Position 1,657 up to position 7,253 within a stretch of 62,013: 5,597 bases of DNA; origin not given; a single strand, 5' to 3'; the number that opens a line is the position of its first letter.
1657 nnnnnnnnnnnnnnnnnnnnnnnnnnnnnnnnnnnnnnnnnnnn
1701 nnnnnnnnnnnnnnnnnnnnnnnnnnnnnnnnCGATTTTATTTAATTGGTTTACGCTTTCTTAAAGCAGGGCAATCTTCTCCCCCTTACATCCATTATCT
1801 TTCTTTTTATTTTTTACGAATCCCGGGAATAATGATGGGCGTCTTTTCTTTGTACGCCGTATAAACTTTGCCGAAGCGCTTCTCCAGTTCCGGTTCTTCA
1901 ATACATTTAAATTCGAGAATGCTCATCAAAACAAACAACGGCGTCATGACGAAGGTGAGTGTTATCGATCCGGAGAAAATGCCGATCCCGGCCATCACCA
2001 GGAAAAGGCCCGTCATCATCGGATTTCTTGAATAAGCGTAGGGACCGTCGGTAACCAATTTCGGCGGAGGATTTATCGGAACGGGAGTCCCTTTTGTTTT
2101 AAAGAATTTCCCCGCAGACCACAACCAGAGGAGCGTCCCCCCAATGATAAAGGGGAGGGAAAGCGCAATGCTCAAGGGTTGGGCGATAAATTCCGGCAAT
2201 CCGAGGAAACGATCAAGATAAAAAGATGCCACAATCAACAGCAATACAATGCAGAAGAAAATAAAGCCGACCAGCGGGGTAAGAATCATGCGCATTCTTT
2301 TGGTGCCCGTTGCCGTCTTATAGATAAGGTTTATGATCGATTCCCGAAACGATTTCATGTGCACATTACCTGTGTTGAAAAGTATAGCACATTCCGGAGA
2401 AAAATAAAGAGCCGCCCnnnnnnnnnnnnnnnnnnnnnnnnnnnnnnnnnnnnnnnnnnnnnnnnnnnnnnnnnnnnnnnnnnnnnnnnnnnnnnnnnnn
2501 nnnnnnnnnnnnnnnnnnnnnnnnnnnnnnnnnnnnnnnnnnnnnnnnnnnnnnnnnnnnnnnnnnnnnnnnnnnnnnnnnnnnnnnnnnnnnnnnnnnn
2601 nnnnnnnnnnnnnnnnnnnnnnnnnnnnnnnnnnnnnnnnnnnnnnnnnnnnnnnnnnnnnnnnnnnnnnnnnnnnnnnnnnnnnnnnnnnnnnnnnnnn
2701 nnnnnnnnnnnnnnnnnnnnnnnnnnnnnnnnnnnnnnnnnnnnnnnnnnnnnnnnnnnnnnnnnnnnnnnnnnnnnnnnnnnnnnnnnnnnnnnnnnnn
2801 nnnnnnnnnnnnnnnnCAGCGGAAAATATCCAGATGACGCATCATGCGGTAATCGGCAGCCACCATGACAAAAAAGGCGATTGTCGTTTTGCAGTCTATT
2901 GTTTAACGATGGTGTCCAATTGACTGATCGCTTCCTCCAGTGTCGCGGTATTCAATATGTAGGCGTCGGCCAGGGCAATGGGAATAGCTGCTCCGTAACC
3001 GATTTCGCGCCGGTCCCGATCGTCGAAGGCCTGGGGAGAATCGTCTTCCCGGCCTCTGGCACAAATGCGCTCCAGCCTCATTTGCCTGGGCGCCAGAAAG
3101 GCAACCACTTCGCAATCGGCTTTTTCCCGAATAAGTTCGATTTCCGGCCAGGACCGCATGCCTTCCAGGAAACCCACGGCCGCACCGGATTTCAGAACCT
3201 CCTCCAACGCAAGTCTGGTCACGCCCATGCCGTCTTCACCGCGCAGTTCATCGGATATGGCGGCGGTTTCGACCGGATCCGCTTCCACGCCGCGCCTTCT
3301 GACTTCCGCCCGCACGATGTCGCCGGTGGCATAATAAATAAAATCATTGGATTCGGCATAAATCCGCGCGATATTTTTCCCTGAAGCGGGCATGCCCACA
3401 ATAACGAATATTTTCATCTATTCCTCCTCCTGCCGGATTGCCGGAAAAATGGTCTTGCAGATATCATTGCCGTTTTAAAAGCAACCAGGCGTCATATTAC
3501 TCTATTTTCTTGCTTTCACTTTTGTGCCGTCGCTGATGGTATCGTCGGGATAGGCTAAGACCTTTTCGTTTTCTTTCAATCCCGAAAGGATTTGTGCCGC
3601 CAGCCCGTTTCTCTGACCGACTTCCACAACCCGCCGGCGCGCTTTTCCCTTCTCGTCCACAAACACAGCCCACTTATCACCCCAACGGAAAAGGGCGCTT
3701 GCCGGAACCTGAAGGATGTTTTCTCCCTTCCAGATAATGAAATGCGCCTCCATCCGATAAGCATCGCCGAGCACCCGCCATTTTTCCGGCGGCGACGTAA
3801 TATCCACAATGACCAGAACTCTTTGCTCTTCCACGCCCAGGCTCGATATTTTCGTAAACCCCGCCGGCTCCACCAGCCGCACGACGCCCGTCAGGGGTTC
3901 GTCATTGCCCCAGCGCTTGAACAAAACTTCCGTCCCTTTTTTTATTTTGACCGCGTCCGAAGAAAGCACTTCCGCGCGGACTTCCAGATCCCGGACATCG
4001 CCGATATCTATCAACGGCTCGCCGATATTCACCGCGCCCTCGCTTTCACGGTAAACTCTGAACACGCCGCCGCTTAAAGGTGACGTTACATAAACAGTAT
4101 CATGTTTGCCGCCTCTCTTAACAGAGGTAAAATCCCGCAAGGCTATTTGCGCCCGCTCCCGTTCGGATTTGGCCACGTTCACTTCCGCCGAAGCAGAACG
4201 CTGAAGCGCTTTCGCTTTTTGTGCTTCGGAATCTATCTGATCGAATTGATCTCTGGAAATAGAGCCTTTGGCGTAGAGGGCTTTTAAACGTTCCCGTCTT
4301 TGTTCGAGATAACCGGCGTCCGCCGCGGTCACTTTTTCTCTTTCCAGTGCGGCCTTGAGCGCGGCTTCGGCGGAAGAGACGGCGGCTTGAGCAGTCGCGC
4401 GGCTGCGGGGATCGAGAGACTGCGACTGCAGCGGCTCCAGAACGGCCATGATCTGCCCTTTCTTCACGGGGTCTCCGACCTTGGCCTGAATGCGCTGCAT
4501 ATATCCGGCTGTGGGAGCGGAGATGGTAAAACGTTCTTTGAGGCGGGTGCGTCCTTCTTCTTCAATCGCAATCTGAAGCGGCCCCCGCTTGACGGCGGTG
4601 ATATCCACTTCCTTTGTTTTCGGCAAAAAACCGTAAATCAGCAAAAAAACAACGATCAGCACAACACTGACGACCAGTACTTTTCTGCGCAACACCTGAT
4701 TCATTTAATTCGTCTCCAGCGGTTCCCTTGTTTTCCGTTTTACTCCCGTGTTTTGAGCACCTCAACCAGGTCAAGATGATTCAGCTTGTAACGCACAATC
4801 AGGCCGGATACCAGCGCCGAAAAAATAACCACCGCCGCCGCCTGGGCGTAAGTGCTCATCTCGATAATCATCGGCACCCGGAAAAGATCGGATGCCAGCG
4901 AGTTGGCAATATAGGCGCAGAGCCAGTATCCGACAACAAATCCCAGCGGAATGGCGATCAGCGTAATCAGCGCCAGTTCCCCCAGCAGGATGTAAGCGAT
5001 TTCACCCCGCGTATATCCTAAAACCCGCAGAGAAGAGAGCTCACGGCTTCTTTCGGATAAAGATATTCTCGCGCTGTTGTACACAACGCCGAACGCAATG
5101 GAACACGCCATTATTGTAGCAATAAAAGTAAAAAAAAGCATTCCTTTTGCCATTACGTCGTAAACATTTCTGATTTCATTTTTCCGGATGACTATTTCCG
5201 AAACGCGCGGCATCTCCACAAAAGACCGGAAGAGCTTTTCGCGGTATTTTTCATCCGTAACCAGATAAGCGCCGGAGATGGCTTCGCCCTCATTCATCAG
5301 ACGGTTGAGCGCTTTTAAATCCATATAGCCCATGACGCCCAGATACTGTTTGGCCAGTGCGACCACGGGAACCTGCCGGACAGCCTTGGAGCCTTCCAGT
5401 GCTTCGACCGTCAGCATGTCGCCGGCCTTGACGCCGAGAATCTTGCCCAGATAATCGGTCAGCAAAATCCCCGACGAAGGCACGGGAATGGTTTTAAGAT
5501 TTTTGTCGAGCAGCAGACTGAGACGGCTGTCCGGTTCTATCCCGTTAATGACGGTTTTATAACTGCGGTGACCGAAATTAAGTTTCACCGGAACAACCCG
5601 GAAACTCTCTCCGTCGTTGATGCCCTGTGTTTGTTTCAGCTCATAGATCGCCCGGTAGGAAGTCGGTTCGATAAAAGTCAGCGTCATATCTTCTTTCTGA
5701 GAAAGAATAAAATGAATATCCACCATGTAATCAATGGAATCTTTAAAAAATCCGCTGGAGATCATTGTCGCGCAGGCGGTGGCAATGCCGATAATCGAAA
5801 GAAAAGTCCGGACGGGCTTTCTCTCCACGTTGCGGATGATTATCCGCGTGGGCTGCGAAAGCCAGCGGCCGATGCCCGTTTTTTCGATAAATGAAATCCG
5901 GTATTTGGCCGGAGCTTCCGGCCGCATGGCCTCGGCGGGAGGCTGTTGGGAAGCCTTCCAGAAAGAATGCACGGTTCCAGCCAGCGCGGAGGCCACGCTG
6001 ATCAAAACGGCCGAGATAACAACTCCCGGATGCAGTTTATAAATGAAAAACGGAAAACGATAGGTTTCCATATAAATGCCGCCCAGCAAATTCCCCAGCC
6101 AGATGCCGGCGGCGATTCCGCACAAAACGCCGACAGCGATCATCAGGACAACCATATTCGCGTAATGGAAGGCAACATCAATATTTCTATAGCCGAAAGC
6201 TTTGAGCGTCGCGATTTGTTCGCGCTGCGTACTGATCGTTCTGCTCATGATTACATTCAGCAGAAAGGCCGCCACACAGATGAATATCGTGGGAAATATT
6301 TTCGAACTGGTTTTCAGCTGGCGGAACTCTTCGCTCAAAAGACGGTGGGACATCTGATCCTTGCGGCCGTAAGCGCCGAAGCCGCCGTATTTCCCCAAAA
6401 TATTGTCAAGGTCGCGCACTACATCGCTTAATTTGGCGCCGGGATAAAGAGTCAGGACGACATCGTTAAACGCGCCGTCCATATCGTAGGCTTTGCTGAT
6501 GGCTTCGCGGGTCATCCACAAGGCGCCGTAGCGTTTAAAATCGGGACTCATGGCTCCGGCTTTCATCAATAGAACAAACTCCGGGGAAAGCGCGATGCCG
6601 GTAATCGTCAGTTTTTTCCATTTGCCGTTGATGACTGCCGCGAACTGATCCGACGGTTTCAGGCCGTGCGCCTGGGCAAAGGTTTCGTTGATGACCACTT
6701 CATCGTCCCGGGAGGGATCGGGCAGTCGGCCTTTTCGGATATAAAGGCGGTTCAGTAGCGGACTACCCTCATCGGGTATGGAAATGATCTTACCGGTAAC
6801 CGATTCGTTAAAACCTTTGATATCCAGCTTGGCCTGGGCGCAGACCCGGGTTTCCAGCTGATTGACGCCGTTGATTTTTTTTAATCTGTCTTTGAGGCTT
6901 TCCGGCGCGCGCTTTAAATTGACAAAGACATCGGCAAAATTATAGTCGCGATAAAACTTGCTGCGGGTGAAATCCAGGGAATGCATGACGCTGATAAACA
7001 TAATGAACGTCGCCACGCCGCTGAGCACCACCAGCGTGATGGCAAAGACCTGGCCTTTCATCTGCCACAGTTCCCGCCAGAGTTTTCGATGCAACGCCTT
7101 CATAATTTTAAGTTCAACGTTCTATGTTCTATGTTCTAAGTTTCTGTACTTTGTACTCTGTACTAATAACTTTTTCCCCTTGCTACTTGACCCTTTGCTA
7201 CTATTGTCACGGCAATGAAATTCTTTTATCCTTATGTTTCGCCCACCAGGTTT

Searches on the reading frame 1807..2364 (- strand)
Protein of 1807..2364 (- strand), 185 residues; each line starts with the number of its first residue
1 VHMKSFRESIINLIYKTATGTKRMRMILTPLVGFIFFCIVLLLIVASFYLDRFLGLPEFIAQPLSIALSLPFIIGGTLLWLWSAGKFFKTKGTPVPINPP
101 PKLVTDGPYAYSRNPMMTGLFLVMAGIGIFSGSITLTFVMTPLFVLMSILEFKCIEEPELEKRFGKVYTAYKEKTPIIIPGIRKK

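Call 74: search_protein_families(library=pfam, proteins=[window:1807-2364:-], max_evalue=0.0001)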
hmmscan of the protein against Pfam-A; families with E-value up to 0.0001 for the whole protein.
window:1807-2364:- (185 aa): 1 family
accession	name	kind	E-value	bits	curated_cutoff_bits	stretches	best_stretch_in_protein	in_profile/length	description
PF04191.18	PEMT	-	6.9e-13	49.4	25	1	68-166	5-104/105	Phospholipid methyltransferase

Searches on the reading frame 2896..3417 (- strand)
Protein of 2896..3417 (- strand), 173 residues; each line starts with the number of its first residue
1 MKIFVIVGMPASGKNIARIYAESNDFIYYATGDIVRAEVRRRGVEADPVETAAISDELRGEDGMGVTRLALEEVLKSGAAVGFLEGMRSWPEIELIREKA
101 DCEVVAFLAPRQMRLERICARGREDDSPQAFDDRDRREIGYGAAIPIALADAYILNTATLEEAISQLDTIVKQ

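Call 6: search_protein_families(library=pfam, proteins=[window:2896-3417:-], max_evalue=0.01)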
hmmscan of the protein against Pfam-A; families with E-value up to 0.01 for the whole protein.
window:2896-3417:- (173 aa): 2 families
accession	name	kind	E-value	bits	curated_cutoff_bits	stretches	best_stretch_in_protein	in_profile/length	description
PF13207.12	AAA_17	-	3.5e-06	27.8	27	1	7-129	1-133/136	AAA domain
PF13671.12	AAA_33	-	0.0094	16.7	27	0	4-134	2-131/143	AAA domain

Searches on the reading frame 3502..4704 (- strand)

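Call 6: search_protein_families(library=pfam, proteins=[window:3502-4704:-], max_evalue=0.01)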
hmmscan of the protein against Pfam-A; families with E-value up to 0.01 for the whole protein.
window:3502-4704:- (400 aa): 5 families
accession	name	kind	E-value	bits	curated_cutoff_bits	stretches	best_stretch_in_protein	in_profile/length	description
PF13437.12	HlyD_3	-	5.8e-11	43.5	22.2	1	206-305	2-96/106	HlyD family secretion protein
PF16576.10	HlyD_D23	-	3.1e-08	33.6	30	1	60-280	21-186/214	Barrel-sandwich domain of CusB or HlyD membrane-fusion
PF00364.28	Biotin_lipoyl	-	2e-05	24.8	22.1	1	58-89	42-73/73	Biotin-requiring enzyme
PF09851.14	SHOCT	-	0.0021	18.2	27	1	137-156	3-22/28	Short C-terminal domain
PF13533.13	Biotin_lipoyl_2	-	0.0066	16.7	29.8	0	60-90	2-32/32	Biotin-lipoyl like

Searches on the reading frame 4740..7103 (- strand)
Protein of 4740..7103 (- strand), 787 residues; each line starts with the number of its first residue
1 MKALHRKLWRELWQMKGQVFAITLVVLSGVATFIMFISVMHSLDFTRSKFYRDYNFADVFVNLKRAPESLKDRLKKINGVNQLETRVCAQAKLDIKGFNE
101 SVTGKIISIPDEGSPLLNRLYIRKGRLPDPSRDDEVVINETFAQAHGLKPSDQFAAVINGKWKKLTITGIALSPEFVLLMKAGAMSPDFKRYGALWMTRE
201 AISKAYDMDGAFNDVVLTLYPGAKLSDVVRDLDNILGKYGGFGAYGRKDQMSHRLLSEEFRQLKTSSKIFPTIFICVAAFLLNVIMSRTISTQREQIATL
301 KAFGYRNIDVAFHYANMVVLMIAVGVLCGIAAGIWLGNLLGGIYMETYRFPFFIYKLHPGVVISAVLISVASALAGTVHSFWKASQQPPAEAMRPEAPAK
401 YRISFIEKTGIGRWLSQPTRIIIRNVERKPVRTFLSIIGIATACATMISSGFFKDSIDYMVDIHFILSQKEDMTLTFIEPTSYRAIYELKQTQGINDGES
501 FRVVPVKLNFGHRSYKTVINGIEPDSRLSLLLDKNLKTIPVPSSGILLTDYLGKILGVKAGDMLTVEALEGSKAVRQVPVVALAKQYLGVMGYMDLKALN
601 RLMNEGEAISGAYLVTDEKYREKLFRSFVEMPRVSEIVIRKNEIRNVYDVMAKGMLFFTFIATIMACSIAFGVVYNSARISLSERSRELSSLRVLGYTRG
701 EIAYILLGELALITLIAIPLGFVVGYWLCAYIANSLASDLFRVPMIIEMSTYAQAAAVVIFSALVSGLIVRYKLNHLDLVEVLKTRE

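Call 6: search_protein_families(library=pfam, proteins=[window:4740-7103:-], max_evalue=0.01)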
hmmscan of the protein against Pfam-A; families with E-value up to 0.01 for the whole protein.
window:4740-7103:- (787 aa): 1 family
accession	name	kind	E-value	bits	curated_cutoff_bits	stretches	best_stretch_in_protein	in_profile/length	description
PF02687.27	FtsX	-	6.6e-31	107.3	25.5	2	661-777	2-118/120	FtsX-like permease C-terminal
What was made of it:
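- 4740..7103 (-): Permease with two FtsX domains, the downstream flank. Its start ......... is conserved in all orthologues. Pfam FtsX 6.6e-31 (call 6).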

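Call 23: find_related_loci(query=window:4740-7103:-, collection=genome_contigs, flank=5000)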
Query window:4740-7103:- (787 aa) in genome_contigs; peptide patterns used: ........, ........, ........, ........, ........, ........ (x = any residue, [..] = any of these).
514 stretches matched a pattern; 497 encode a relative of the query (tblastn E <= 1e-3); the best 80 are kept; 80 distinct loci.
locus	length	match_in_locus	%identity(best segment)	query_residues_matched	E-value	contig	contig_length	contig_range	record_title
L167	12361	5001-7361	86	1-787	0e+0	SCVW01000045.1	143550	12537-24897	MAG: Smithella sp. isolate SDB_sulfate1 contig-3000003, whole genome shotgun sequence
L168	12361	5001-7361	83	1-787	0e+0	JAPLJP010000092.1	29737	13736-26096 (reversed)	MAG: Deltaproteobacteria bacterium isolate LacPavin_0920_SED2_MAG_43_11 LacPavin_0920_SED2_scaffold_94083, whole genome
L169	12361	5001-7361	85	1-787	0e+0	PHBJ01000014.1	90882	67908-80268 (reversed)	MAG: Deltaproteobacteria bacterium HGW-Deltaproteobacteria-13 08E140C01_z5_2013_Ig3399_v2_scaffold_425, whole genome sho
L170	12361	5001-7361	78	1-787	0e+0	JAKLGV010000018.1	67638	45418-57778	MAG: Deltaproteobacteria bacterium isolate RA.bin48 RA.bin48_18, whole genome shotgun sequence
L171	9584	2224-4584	77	1-787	0e+0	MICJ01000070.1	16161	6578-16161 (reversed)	MAG: Syntrophobacterales bacterium GWC2_56_13 gwc2_scaffold_3972, whole genome shotgun sequence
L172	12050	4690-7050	73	1-787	0e+0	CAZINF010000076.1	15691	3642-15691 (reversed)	MAG TPA_asm: uncultured Syntrophus sp. isolate SRP302447_co1_400 genome assembly, contig: NODE_9902_length_15691_cov_44.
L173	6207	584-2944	72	1-787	0e+0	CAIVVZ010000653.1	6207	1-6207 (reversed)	MAG: uncultured Desulfobacteraceae bacterium isolate AlinenLipids_bin-9448 genome assembly, contig: bin-9448:653/658, wh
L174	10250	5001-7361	74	1-787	0e+0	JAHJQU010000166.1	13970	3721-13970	MAG: Proteobacteria bacterium isolate OS_PC_MetaG.mb.119 OS_PC_MetaG.mb.119_k141_165138, whole genome shotgun sequence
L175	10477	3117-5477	72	1-787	0e+0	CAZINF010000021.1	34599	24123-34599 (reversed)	MAG TPA_asm: uncultured Syntrophus sp. isolate SRP302447_co1_400 genome assembly, contig: NODE_3424_length_34599_cov_42.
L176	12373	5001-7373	72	1-787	0e+0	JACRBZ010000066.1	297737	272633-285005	MAG: Deltaproteobacteria bacterium isolate NC_groundwater_1633_Pr3_B-0.1um_51_17 SR-2_scaffold_141_2268286, whole genome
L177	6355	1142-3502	72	1-787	0e+0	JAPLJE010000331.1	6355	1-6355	MAG: Deltaproteobacteria bacterium isolate LacPavin_0818_WC45_MAG_50_7 LacPavin_0818_WC45_scaffold_201737, whole genome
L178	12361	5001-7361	70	1-787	0e+0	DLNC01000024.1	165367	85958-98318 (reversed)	MAG TPA_asm: Syntrophaceae bacterium UBA7520 UBA7520_contig_140, whole genome shotgun sequence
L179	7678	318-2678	69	1-787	0e+0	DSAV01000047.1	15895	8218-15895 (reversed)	MAG TPA_asm: Deltaproteobacteria bacterium isolate SpSt-1157 Ga0129302_1001773, whole genome shotgun sequence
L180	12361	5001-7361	69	1-787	0e+0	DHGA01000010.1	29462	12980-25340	MAG TPA_asm: Syntrophaceae bacterium UBA4810 UBA4810_contig_51477, whole genome shotgun sequence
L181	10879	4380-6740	69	1-787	0e+0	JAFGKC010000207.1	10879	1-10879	MAG: Syntrophaceae bacterium isolate Zod_Metabat.309 k87_14001107, whole genome shotgun sequence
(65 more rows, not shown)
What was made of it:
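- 4740..7103 (-): 80 orthologous loci (call 23).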

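Call 51: search_protein_families(library=ncbifam, proteins=[window:4740-7103:-], max_evalue=0.001)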
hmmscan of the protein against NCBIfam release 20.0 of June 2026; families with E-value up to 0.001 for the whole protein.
window:4740-7103:- (787 aa): 2 families
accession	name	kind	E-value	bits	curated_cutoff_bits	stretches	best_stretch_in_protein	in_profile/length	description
TIGR03434.1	ADOP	subfamily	9.8e-10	37.2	622.3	2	682-785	297-401/803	ADOP family duplicated permease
TIGR02212.1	lolCE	equivalog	8.4e-08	31.6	362.45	0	488-734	81-344/411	lipoprotein-releasing ABC transporter permease subunit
